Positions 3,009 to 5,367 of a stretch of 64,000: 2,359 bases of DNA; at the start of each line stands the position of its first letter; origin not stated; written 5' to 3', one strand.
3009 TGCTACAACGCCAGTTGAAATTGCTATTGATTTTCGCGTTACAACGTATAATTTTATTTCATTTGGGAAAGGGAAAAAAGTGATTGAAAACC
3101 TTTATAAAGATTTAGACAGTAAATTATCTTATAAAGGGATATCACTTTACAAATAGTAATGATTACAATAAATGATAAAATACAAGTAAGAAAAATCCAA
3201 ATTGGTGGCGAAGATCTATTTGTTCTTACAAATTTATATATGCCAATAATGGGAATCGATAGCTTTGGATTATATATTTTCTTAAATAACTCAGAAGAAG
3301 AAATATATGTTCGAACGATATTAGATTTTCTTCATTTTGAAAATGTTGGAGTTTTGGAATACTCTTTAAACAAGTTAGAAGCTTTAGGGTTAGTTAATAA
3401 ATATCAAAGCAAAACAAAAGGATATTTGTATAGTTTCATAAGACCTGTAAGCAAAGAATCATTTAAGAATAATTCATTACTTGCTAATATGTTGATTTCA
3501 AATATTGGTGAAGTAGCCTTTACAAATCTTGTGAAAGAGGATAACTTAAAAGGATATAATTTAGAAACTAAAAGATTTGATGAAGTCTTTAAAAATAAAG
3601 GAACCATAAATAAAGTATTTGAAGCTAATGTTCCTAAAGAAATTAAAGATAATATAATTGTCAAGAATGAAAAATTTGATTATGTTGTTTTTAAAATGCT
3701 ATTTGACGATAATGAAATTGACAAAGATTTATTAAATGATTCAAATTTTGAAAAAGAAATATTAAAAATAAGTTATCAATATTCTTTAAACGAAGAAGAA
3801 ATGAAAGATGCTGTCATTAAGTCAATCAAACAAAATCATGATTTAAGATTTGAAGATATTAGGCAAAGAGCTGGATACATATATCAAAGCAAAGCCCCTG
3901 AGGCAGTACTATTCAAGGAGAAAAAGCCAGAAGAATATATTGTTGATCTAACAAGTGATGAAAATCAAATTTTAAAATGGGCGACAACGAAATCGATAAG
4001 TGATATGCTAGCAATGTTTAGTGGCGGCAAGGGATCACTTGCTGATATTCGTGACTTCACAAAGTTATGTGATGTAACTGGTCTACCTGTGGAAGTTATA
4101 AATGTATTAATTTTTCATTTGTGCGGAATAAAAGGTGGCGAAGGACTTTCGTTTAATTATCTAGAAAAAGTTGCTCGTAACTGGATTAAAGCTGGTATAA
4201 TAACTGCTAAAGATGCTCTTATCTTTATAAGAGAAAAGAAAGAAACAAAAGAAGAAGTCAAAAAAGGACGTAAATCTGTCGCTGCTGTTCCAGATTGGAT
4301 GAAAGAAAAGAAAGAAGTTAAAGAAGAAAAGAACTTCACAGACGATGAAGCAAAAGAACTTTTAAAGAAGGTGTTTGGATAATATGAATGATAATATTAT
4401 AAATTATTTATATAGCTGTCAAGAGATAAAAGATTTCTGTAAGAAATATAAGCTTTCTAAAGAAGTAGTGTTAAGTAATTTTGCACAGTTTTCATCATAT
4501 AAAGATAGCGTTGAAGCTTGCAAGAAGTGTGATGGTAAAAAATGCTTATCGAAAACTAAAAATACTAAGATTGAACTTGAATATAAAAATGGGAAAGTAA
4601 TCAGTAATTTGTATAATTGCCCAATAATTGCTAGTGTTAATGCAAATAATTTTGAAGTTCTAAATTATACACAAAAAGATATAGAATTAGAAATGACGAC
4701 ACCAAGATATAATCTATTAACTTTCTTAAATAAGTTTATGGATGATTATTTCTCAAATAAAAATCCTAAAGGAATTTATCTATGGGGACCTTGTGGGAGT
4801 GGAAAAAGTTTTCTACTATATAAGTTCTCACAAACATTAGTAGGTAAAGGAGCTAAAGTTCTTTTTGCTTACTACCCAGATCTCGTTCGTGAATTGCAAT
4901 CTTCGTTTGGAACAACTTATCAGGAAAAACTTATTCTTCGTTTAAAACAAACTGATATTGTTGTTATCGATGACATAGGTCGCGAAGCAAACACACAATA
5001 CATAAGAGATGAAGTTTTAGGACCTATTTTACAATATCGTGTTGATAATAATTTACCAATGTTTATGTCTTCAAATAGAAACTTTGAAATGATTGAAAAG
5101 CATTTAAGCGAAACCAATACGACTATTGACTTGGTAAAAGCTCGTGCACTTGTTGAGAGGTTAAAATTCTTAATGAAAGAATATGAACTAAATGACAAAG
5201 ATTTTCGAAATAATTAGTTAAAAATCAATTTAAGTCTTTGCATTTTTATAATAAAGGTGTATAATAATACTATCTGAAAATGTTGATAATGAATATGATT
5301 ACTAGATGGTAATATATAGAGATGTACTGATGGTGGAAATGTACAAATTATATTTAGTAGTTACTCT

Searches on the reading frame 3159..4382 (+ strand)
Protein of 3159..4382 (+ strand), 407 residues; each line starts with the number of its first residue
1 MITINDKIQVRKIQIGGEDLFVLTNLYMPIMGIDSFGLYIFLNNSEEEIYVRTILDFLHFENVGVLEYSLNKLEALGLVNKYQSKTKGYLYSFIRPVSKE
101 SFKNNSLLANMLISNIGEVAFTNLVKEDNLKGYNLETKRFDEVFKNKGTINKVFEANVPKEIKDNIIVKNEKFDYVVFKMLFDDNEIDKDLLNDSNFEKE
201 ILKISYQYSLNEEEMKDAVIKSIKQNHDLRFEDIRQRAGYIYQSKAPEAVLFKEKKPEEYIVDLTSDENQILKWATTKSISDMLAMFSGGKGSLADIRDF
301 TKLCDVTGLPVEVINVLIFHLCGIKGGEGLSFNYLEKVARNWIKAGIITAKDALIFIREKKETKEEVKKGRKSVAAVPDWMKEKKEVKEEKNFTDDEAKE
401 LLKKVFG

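Call 6: search_protein_families(library=pfam, proteins=[window:3159-4382:+], max_evalue=0.01)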
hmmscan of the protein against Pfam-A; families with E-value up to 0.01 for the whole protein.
window:3159-4382:+ (407 aa): 1 family
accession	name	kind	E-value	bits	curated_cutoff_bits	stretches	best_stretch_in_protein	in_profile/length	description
PF07261.16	DnaB_2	-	1.5e-11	44.3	22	1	295-353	15-70/74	Replication initiation and membrane attachment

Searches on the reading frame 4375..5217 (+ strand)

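Call 6: search_protein_families(library=pfam, proteins=[window:4375-5217:+], max_evalue=0.01)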
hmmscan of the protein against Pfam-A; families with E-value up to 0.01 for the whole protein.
window:4375-5217:+ (280 aa): 10 families
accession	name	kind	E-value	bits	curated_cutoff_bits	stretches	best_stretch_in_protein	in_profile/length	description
PF01695.23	IstB_IS21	-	2.7e-10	40.6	24.1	1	132-276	93-229/238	IstB-like ATP binding protein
PF03969.22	AFG1_ATPase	-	7e-06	25.7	27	1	116-162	46-93/361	AFG1-like ATPase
PF00308.24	Bac_DnaA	-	7.7e-05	23.4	23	1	133-242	36-146/162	Bacterial DnaA ATPAse domain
PF00910.28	RNA_helicase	-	0.00012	23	21.5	1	134-207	1-64/105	RNA helicase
PF25199.1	nSTAND_NTPase5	-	0.00017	21.9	34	1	123-201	30-105/145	Novel STAND NTPase 5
PF04851.21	ResIII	-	0.00085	19.7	22.5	1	122-164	20-58/164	Type III restriction enzyme, res subunit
PF13191.12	AAA_16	-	0.00086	20.3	32.6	1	122-193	16-85/167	AAA ATPase domain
PF13173.12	AAA_14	-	0.0062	17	27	0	133-204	4-74/129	AAA domain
PF01637.24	ATPase_2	-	0.0072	16.6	33.2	0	127-191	16-78/225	ATPase domain predominantly from Archaea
PF00004.35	AAA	-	0.0097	16.8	21.2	0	134-213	1-87/131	ATPase family associated with various cellular activities (AAA)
